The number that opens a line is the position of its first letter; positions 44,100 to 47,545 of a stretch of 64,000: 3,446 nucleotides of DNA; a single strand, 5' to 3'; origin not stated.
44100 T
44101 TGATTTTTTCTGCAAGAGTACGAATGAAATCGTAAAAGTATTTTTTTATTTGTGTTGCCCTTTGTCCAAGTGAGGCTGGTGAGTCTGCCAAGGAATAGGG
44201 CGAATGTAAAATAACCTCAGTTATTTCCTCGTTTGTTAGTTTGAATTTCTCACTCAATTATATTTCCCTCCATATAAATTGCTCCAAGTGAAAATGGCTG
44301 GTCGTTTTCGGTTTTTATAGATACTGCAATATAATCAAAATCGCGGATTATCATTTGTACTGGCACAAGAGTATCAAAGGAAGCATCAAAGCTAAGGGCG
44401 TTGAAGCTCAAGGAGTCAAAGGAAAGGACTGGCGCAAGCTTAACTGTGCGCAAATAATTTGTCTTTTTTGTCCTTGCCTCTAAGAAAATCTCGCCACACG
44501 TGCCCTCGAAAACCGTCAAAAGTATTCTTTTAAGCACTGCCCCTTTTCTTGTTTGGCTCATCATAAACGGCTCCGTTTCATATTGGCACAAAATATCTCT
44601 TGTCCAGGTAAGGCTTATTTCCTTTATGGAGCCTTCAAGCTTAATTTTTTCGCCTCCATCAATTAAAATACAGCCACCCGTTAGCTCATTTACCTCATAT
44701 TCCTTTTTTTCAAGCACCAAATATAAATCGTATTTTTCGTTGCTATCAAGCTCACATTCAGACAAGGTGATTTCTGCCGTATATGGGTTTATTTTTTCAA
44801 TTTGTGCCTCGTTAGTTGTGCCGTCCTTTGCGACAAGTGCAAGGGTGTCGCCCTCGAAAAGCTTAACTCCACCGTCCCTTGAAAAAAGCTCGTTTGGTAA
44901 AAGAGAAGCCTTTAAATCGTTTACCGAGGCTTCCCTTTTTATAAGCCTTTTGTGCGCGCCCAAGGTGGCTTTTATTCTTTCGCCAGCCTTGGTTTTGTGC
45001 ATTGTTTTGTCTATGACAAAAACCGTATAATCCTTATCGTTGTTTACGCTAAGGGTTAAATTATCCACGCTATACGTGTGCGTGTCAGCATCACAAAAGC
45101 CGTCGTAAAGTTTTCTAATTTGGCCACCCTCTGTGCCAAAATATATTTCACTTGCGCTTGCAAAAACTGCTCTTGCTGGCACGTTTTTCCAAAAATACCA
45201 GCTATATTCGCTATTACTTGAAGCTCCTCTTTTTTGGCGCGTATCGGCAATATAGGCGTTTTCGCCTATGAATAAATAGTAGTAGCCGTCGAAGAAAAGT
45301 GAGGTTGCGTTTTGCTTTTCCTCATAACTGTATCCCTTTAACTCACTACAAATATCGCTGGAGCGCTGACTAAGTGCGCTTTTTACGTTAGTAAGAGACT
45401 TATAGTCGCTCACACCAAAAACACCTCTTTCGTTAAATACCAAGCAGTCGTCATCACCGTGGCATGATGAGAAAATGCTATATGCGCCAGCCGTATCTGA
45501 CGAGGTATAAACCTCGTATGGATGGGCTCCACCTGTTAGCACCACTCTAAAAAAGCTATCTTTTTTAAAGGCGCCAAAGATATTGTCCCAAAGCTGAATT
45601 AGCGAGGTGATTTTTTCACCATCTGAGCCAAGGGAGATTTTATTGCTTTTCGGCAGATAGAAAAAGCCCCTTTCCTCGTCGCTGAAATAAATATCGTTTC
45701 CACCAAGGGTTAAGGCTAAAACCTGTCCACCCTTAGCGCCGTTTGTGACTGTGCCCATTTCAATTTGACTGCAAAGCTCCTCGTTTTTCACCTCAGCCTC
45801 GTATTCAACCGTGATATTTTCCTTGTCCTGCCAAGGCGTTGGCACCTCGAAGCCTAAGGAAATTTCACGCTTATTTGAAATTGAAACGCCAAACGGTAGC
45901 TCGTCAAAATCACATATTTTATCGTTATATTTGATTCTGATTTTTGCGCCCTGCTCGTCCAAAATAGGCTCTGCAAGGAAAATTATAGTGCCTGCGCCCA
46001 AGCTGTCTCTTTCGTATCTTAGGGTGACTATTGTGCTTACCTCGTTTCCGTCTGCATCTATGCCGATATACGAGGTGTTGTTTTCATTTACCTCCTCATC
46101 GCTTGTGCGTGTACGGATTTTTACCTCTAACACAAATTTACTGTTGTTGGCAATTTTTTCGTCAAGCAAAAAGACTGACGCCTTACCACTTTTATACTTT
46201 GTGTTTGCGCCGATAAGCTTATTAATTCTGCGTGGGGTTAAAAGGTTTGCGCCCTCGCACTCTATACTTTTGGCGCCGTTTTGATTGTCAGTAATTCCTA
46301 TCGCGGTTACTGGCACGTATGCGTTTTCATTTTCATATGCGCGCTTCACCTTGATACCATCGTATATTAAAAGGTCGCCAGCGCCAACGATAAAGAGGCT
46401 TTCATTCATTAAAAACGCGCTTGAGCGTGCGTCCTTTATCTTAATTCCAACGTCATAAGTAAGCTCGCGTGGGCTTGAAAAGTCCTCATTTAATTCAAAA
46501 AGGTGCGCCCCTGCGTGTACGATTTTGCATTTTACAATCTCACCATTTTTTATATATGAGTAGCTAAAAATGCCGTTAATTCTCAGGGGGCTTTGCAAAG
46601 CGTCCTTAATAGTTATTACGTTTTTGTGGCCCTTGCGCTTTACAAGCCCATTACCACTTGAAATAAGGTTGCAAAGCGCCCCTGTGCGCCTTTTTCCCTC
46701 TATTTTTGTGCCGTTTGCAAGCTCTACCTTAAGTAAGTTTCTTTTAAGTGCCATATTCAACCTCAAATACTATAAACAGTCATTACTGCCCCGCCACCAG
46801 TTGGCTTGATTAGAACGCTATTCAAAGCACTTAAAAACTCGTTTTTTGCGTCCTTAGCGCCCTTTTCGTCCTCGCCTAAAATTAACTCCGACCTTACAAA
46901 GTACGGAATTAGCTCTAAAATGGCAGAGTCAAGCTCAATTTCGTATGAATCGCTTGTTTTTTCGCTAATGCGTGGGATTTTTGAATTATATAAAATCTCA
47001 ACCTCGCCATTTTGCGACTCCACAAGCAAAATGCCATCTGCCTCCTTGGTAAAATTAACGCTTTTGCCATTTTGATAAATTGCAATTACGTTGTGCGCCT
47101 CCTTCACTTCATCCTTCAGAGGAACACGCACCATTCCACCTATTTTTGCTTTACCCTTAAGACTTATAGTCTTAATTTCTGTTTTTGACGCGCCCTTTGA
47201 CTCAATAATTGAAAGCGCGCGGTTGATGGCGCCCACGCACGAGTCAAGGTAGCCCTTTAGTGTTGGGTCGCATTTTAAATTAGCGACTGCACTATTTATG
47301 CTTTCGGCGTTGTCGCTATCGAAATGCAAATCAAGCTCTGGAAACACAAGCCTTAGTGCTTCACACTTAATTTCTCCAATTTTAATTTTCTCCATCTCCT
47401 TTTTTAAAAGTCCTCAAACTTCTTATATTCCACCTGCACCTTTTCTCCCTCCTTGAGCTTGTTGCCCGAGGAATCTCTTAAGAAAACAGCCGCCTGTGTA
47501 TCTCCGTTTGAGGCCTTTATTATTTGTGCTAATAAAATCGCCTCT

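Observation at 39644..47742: An intact nine-gene phage-tail-like island lacks head, packaging, integration and lysis-enzyme genes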

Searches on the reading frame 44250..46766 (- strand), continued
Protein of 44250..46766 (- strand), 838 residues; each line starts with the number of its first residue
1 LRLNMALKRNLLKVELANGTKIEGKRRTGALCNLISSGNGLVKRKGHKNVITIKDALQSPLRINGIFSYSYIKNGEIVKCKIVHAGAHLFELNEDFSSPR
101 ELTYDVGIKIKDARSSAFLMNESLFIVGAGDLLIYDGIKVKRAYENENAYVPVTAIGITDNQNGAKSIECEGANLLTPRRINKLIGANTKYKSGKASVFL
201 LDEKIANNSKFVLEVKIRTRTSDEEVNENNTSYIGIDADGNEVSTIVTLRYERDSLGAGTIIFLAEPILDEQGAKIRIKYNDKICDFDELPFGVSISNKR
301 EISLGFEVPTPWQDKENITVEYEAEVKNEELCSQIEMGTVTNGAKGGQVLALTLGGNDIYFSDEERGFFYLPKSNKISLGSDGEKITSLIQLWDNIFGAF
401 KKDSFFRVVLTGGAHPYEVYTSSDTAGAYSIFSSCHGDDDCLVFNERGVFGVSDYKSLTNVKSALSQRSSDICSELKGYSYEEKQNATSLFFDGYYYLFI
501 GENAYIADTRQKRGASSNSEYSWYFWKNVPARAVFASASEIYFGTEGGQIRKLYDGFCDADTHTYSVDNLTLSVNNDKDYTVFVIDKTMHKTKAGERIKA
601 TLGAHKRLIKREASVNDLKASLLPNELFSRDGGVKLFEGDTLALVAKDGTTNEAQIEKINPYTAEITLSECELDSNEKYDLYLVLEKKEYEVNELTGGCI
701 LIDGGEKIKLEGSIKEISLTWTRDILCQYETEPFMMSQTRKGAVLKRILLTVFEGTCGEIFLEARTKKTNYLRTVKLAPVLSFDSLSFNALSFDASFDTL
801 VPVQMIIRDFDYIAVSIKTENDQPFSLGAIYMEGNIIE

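Call 90: find_encoding_contigs(protein=P0040, flank=10000, max_places=1)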
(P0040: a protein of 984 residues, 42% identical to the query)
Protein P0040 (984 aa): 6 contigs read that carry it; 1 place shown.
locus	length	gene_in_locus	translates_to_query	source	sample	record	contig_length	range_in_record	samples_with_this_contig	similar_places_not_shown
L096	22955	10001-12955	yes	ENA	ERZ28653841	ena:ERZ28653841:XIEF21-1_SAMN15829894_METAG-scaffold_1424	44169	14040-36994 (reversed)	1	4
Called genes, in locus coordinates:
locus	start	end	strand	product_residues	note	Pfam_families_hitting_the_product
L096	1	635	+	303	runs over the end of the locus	PF00246:Peptidase_M14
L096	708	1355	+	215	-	PF00657:Lipase_GDSL, PF13472:Lipase_GDSL_2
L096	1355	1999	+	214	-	PF00657:Lipase_GDSL, PF13472:Lipase_GDSL_2, PF16255:Lipase_GDSL_lke (weak)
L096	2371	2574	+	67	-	-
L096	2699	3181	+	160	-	-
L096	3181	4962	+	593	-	-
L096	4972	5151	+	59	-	-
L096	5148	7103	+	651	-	PF16510:P22_portal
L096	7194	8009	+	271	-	-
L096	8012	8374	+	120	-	PF21825:Sequestin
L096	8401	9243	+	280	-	-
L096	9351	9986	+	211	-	-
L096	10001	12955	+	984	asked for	-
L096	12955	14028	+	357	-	-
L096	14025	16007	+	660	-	-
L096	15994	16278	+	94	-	-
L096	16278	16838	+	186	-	-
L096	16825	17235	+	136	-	-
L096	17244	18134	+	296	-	-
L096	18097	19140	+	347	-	-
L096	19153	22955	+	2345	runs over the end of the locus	PF18760:ART-PolyVal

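Call 108: search_protein_families(library=padloc, proteins=[window:44250-46766:-], max_evalue=0.01)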
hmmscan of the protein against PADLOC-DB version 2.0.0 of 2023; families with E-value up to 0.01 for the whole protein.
window:44250-46766:- (838 aa): 0 families

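Call 122: fold_search(model_id=the predicted structure, library=viral)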
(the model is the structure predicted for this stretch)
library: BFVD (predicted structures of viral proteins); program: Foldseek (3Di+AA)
matches with E <= 10: 1508; with E <= 0.001: 231
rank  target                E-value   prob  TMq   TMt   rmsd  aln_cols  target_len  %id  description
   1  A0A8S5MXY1            3.7e-55  1.00  0.73  0.72   6.5       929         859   21  Stabilization protein [Myoviridae sp. ctRRy11]
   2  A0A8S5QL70            5.5e-24  1.00  0.49  0.58  13.7       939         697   14  Uncharacterized protein [Siphoviridae sp. ctmdT21]
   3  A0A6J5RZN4            4.0e-22  1.00  0.46  0.47  15.3      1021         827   11  Uncharacterized protein [uncultured Caudovirales phage]
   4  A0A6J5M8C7            7.9e-22  1.00  0.48  0.51  14.7      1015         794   11  Uncharacterized protein [uncultured Caudovirales phage]
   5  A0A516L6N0            3.3e-19  1.00  0.40  0.35  19.3      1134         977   10  (no name in the UniProt tables at hand)
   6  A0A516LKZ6            5.5e-19  1.00  0.46  0.42  14.2      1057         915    9  (no name in the UniProt tables at hand)
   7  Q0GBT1                8.0e-19  1.00  0.47  0.40  20.4      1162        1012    9  PfWMP4_35 [Phormidium phage Pf-WMP4]
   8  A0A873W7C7            1.9e-18  1.00  0.39  0.39  16.7      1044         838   10  Tail tubular protein B [Pseudomonas phage BUCT553]
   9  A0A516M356            2.4e-18  1.00  0.43  0.42  16.5      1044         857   10  (no name in the UniProt tables at hand)
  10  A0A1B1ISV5            3.4e-18  1.00  0.42  0.51  17.0       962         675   10  (no name in the UniProt tables at hand)
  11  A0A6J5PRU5            5.6e-18  1.00  0.45  0.52  12.7       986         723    9  Uncharacterized protein [uncultured Caudovirales phage]
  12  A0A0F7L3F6            9.4e-18  1.00  0.47  0.68  10.8       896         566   10  Uncharacterized protein [uncultured marine virus]
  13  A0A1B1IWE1            1.0e-17  1.00  0.43  0.58  18.4       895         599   11  (no name in the UniProt tables at hand)
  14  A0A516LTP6            1.1e-17  1.00  0.40  0.39  16.9       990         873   10  (no name in the UniProt tables at hand)
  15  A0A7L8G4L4            1.2e-17  1.00  0.43  0.45  15.5       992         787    9  Tail knob protein [Rhizobium phage Palo]
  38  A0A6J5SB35            3.3e-15  1.00  0.39  0.56  14.2       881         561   10  Bacteriophage P22, Gp10, DNA-stabilising [uncultured Caudovirales phage]
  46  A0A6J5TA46            2.5e-14  1.00  0.45  0.67  10.9       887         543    9  Bacteriophage P22, Gp10, DNA-stabilising [uncultured Caudovirales phage]
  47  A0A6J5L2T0            2.5e-14  1.00  0.39  0.44  16.5      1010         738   10  Bacteriophage P22, Gp10, DNA-stabilising [uncultured Caudovirales phage]
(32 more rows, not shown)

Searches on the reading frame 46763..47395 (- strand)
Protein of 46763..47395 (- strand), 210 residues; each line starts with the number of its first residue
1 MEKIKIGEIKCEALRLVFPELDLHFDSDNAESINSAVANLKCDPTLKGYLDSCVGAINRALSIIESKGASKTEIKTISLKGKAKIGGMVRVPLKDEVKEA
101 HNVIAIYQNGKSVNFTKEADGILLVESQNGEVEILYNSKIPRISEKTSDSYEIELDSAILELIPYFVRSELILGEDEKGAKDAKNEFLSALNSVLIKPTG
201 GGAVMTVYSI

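Call 3: search_protein_families(library=pfam, proteins=[window:46763-47395:-], max_evalue=1)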
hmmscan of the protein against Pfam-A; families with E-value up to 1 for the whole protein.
window:46763-47395:- (210 aa): 1 family
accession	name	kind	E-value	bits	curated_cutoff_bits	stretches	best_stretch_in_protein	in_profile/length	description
PF05190.23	MutS_IV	-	0.17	12.6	22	1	58-117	17-76/92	MutS family domain IV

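Call 4: search_protein_families(library=phrogs, proteins=[window:46763-47395:-], max_evalue=1)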
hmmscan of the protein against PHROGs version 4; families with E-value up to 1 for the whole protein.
window:46763-47395:- (210 aa): 2 families
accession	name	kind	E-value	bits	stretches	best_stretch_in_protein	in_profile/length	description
phrog_13046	-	unknown function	2.2e-07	31.8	1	114-201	95-182/193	-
phrog_2125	-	head and packaging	0.032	14.9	1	112-189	124-202/234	virion structural protein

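Call 40: find_homologous_proteins(query=window:46763-47395:-, max_evalue=0.001)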
Query window:46763-47395:- (210 aa): 15 proteins with E <= 0.001 among 200 candidates.
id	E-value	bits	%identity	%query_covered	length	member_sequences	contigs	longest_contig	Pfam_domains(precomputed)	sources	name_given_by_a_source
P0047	1.8e-126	438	99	100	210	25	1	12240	-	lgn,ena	-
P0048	3.1e-69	251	100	59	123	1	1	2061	-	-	-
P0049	2.5e-42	163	42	98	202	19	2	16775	-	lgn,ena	-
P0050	1.5e-41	161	42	98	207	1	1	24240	-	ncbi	-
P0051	2.3e-39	153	42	99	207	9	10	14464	-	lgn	-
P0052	4.6e-34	136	36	98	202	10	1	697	-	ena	-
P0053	5.7e-31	126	39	100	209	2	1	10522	-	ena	-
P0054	1.4e-22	99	32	91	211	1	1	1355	-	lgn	-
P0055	2.2e-22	98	37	91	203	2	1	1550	-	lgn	-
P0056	3.5e-22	97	36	92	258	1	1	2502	-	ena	-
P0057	9.1e-22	96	47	37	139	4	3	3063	-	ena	-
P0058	2.7e-20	91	35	99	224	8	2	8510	-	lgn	-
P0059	7.4e-19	87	47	31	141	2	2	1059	-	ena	-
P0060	9.4e-18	83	44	31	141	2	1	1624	-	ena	-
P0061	7.4e-13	67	50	30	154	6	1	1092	-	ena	-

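Call 48: find_encoding_contigs(protein=P0047, flank=10000, max_places=4)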
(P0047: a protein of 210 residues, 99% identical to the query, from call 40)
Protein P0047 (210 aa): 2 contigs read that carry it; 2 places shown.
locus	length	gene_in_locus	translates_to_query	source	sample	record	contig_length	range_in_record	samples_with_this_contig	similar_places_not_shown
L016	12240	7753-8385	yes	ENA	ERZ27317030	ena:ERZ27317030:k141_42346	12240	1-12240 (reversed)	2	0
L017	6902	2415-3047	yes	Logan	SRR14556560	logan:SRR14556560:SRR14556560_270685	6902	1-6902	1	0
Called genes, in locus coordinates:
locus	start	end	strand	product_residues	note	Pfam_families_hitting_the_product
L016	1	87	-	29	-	?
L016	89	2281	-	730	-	PF16875:Glyco_hydro_36N, PF02065:Melibiase, PF16874:Glyco_hydro_36C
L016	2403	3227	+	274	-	PF01261:AP_endonuc_2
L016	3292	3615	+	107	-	-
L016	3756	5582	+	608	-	PF00456:Transketolase_N (faint), PF00676:E1_dh, PF13292:DXP_synthase_N, PF02779:Transket_pyr, PF02780:Transketolase_C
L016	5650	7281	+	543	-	-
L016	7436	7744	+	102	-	-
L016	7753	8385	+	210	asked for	-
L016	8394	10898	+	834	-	-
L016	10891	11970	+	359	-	-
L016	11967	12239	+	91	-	?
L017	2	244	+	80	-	?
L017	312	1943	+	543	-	-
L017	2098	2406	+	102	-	-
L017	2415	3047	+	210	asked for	-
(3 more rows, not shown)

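Call 50: predict_structure(alignment_id=A3)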
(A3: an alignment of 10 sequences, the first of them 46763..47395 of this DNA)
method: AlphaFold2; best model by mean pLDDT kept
length: 210 residues; sequences in the alignment: 10
mean_pLDDT: 87.6   pTM: 0.81
mean pLDDT of the five models: 87.6, 86.4, 86.2, 85.6, 85.3
residues with pLDDT >= 90: 134; 70-90: 62; 50-70: 1; < 50: 13
segments of 3 or more residues with pLDDT < 50: 198-210
pLDDT, mean of each block of 10 residues (from residue 1): 91 93 87 93 92 97 92 91 86 86 90 89 85 92 94 92 96 93 95 70 33
secondary structure, 60 per line:
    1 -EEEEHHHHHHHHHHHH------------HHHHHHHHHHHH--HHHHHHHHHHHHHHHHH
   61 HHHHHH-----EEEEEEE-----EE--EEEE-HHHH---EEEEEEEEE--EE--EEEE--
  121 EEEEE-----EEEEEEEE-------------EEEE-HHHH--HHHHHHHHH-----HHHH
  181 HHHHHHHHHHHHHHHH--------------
elements in order: E2-5 H6-17 H30-41 H44-66 E72-78 E88-91 H93-96 E100-108 E115-118 E121-125 E131-138 E152-155 H157-160 H163-171 H177-196

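Call 53: fold_search(model_id=the predicted structure, library=pdb)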
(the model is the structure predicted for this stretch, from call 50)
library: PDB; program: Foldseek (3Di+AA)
matches with E <= 10: 589; with E <= 0.001: 16
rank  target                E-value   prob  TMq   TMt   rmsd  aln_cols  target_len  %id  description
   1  7wmp_m                6.9e-07  1.00  0.50  0.53   6.5       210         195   15  Tail structure of Helicobacter pylori bacteriophage KHP30 (released 2023-03-01)
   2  9d80_B                3.3e-06  1.00  0.55  0.51   6.3       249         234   12  Shigella flexneri bacteriophage Moo19 Tail (released 2025-01-15)
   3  7qog_B                3.5e-06  1.00  0.47  0.44   5.8       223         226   12  Portal protein assembly of the phicrAss001 virion with C12 symmetry imposed (released 2023-03-29)
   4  7z47_B                4.0e-06  1.00  0.58  0.54   4.9       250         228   11  Tail of bacteriophage SU10 (released 2022-08-10)
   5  7qoi_FS               6.9e-06  1.00  0.48  0.45   5.7       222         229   12  Unique vertex of the phicrAss001 virion (released 2023-03-29)
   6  9d83_B                8.8e-06  1.00  0.45  0.42   7.1       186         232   11  Shigella flexneri bacteriophage B2 tail (released 2025-01-15)
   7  9lc0_H                9.4e-06  1.00  0.48  0.44   7.1       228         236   14  tail complex of mature phage N4 (released 2025-04-16)
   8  7z47_A                1.1e-05  1.00  0.55  0.51   5.9       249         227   13  Tail of bacteriophage SU10 (released 2022-08-10)
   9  9efk_AA               1.2e-05  1.00  0.53  0.57   5.5       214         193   13  Cryo-EM structure of the portal-tail complex of LME-1 phage (released 2025-04-16)
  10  9bgm_B                1.7e-05  1.00  0.58  0.51   7.5       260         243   14  Pseudomonas phage DEV neck and tail (portal, head-to-tail and tail tube proteins) (released 2024-09-04)
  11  8jov_2                1.9e-05  1.00  0.54  0.53   7.4       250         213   11  Portal-tail complex of phage GP4 (released 2023-11-01)
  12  7z4f_H                2.6e-05  1.00  0.56  0.53   5.2       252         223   11  Tail of phage SU10 genome release intermediate (released 2022-08-17)
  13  9k09_d                4.0e-05  1.00  0.49  0.48   7.2       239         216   10  Cyanophage A4 portal-tail complex (released 2025-04-09)
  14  9nwi_A                5.8e-05  1.00  0.44  0.45   4.4       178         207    8  Pseudomonas phage Pa223 tail (C6 symmetry) (released 2025-08-06)
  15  7qoj_D                1.6e-04  1.00  0.41  0.39   9.1       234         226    9  Tail barrel assembly of the phicrAss001 virion with C12 symmetry imposed (released 2023-03-29)
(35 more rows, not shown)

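Call 108: search_protein_families(library=padloc, proteins=[window:46763-47395:-], max_evalue=0.01)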
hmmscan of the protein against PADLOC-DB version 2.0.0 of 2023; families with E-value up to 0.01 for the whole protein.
window:46763-47395:- (210 aa): 0 families
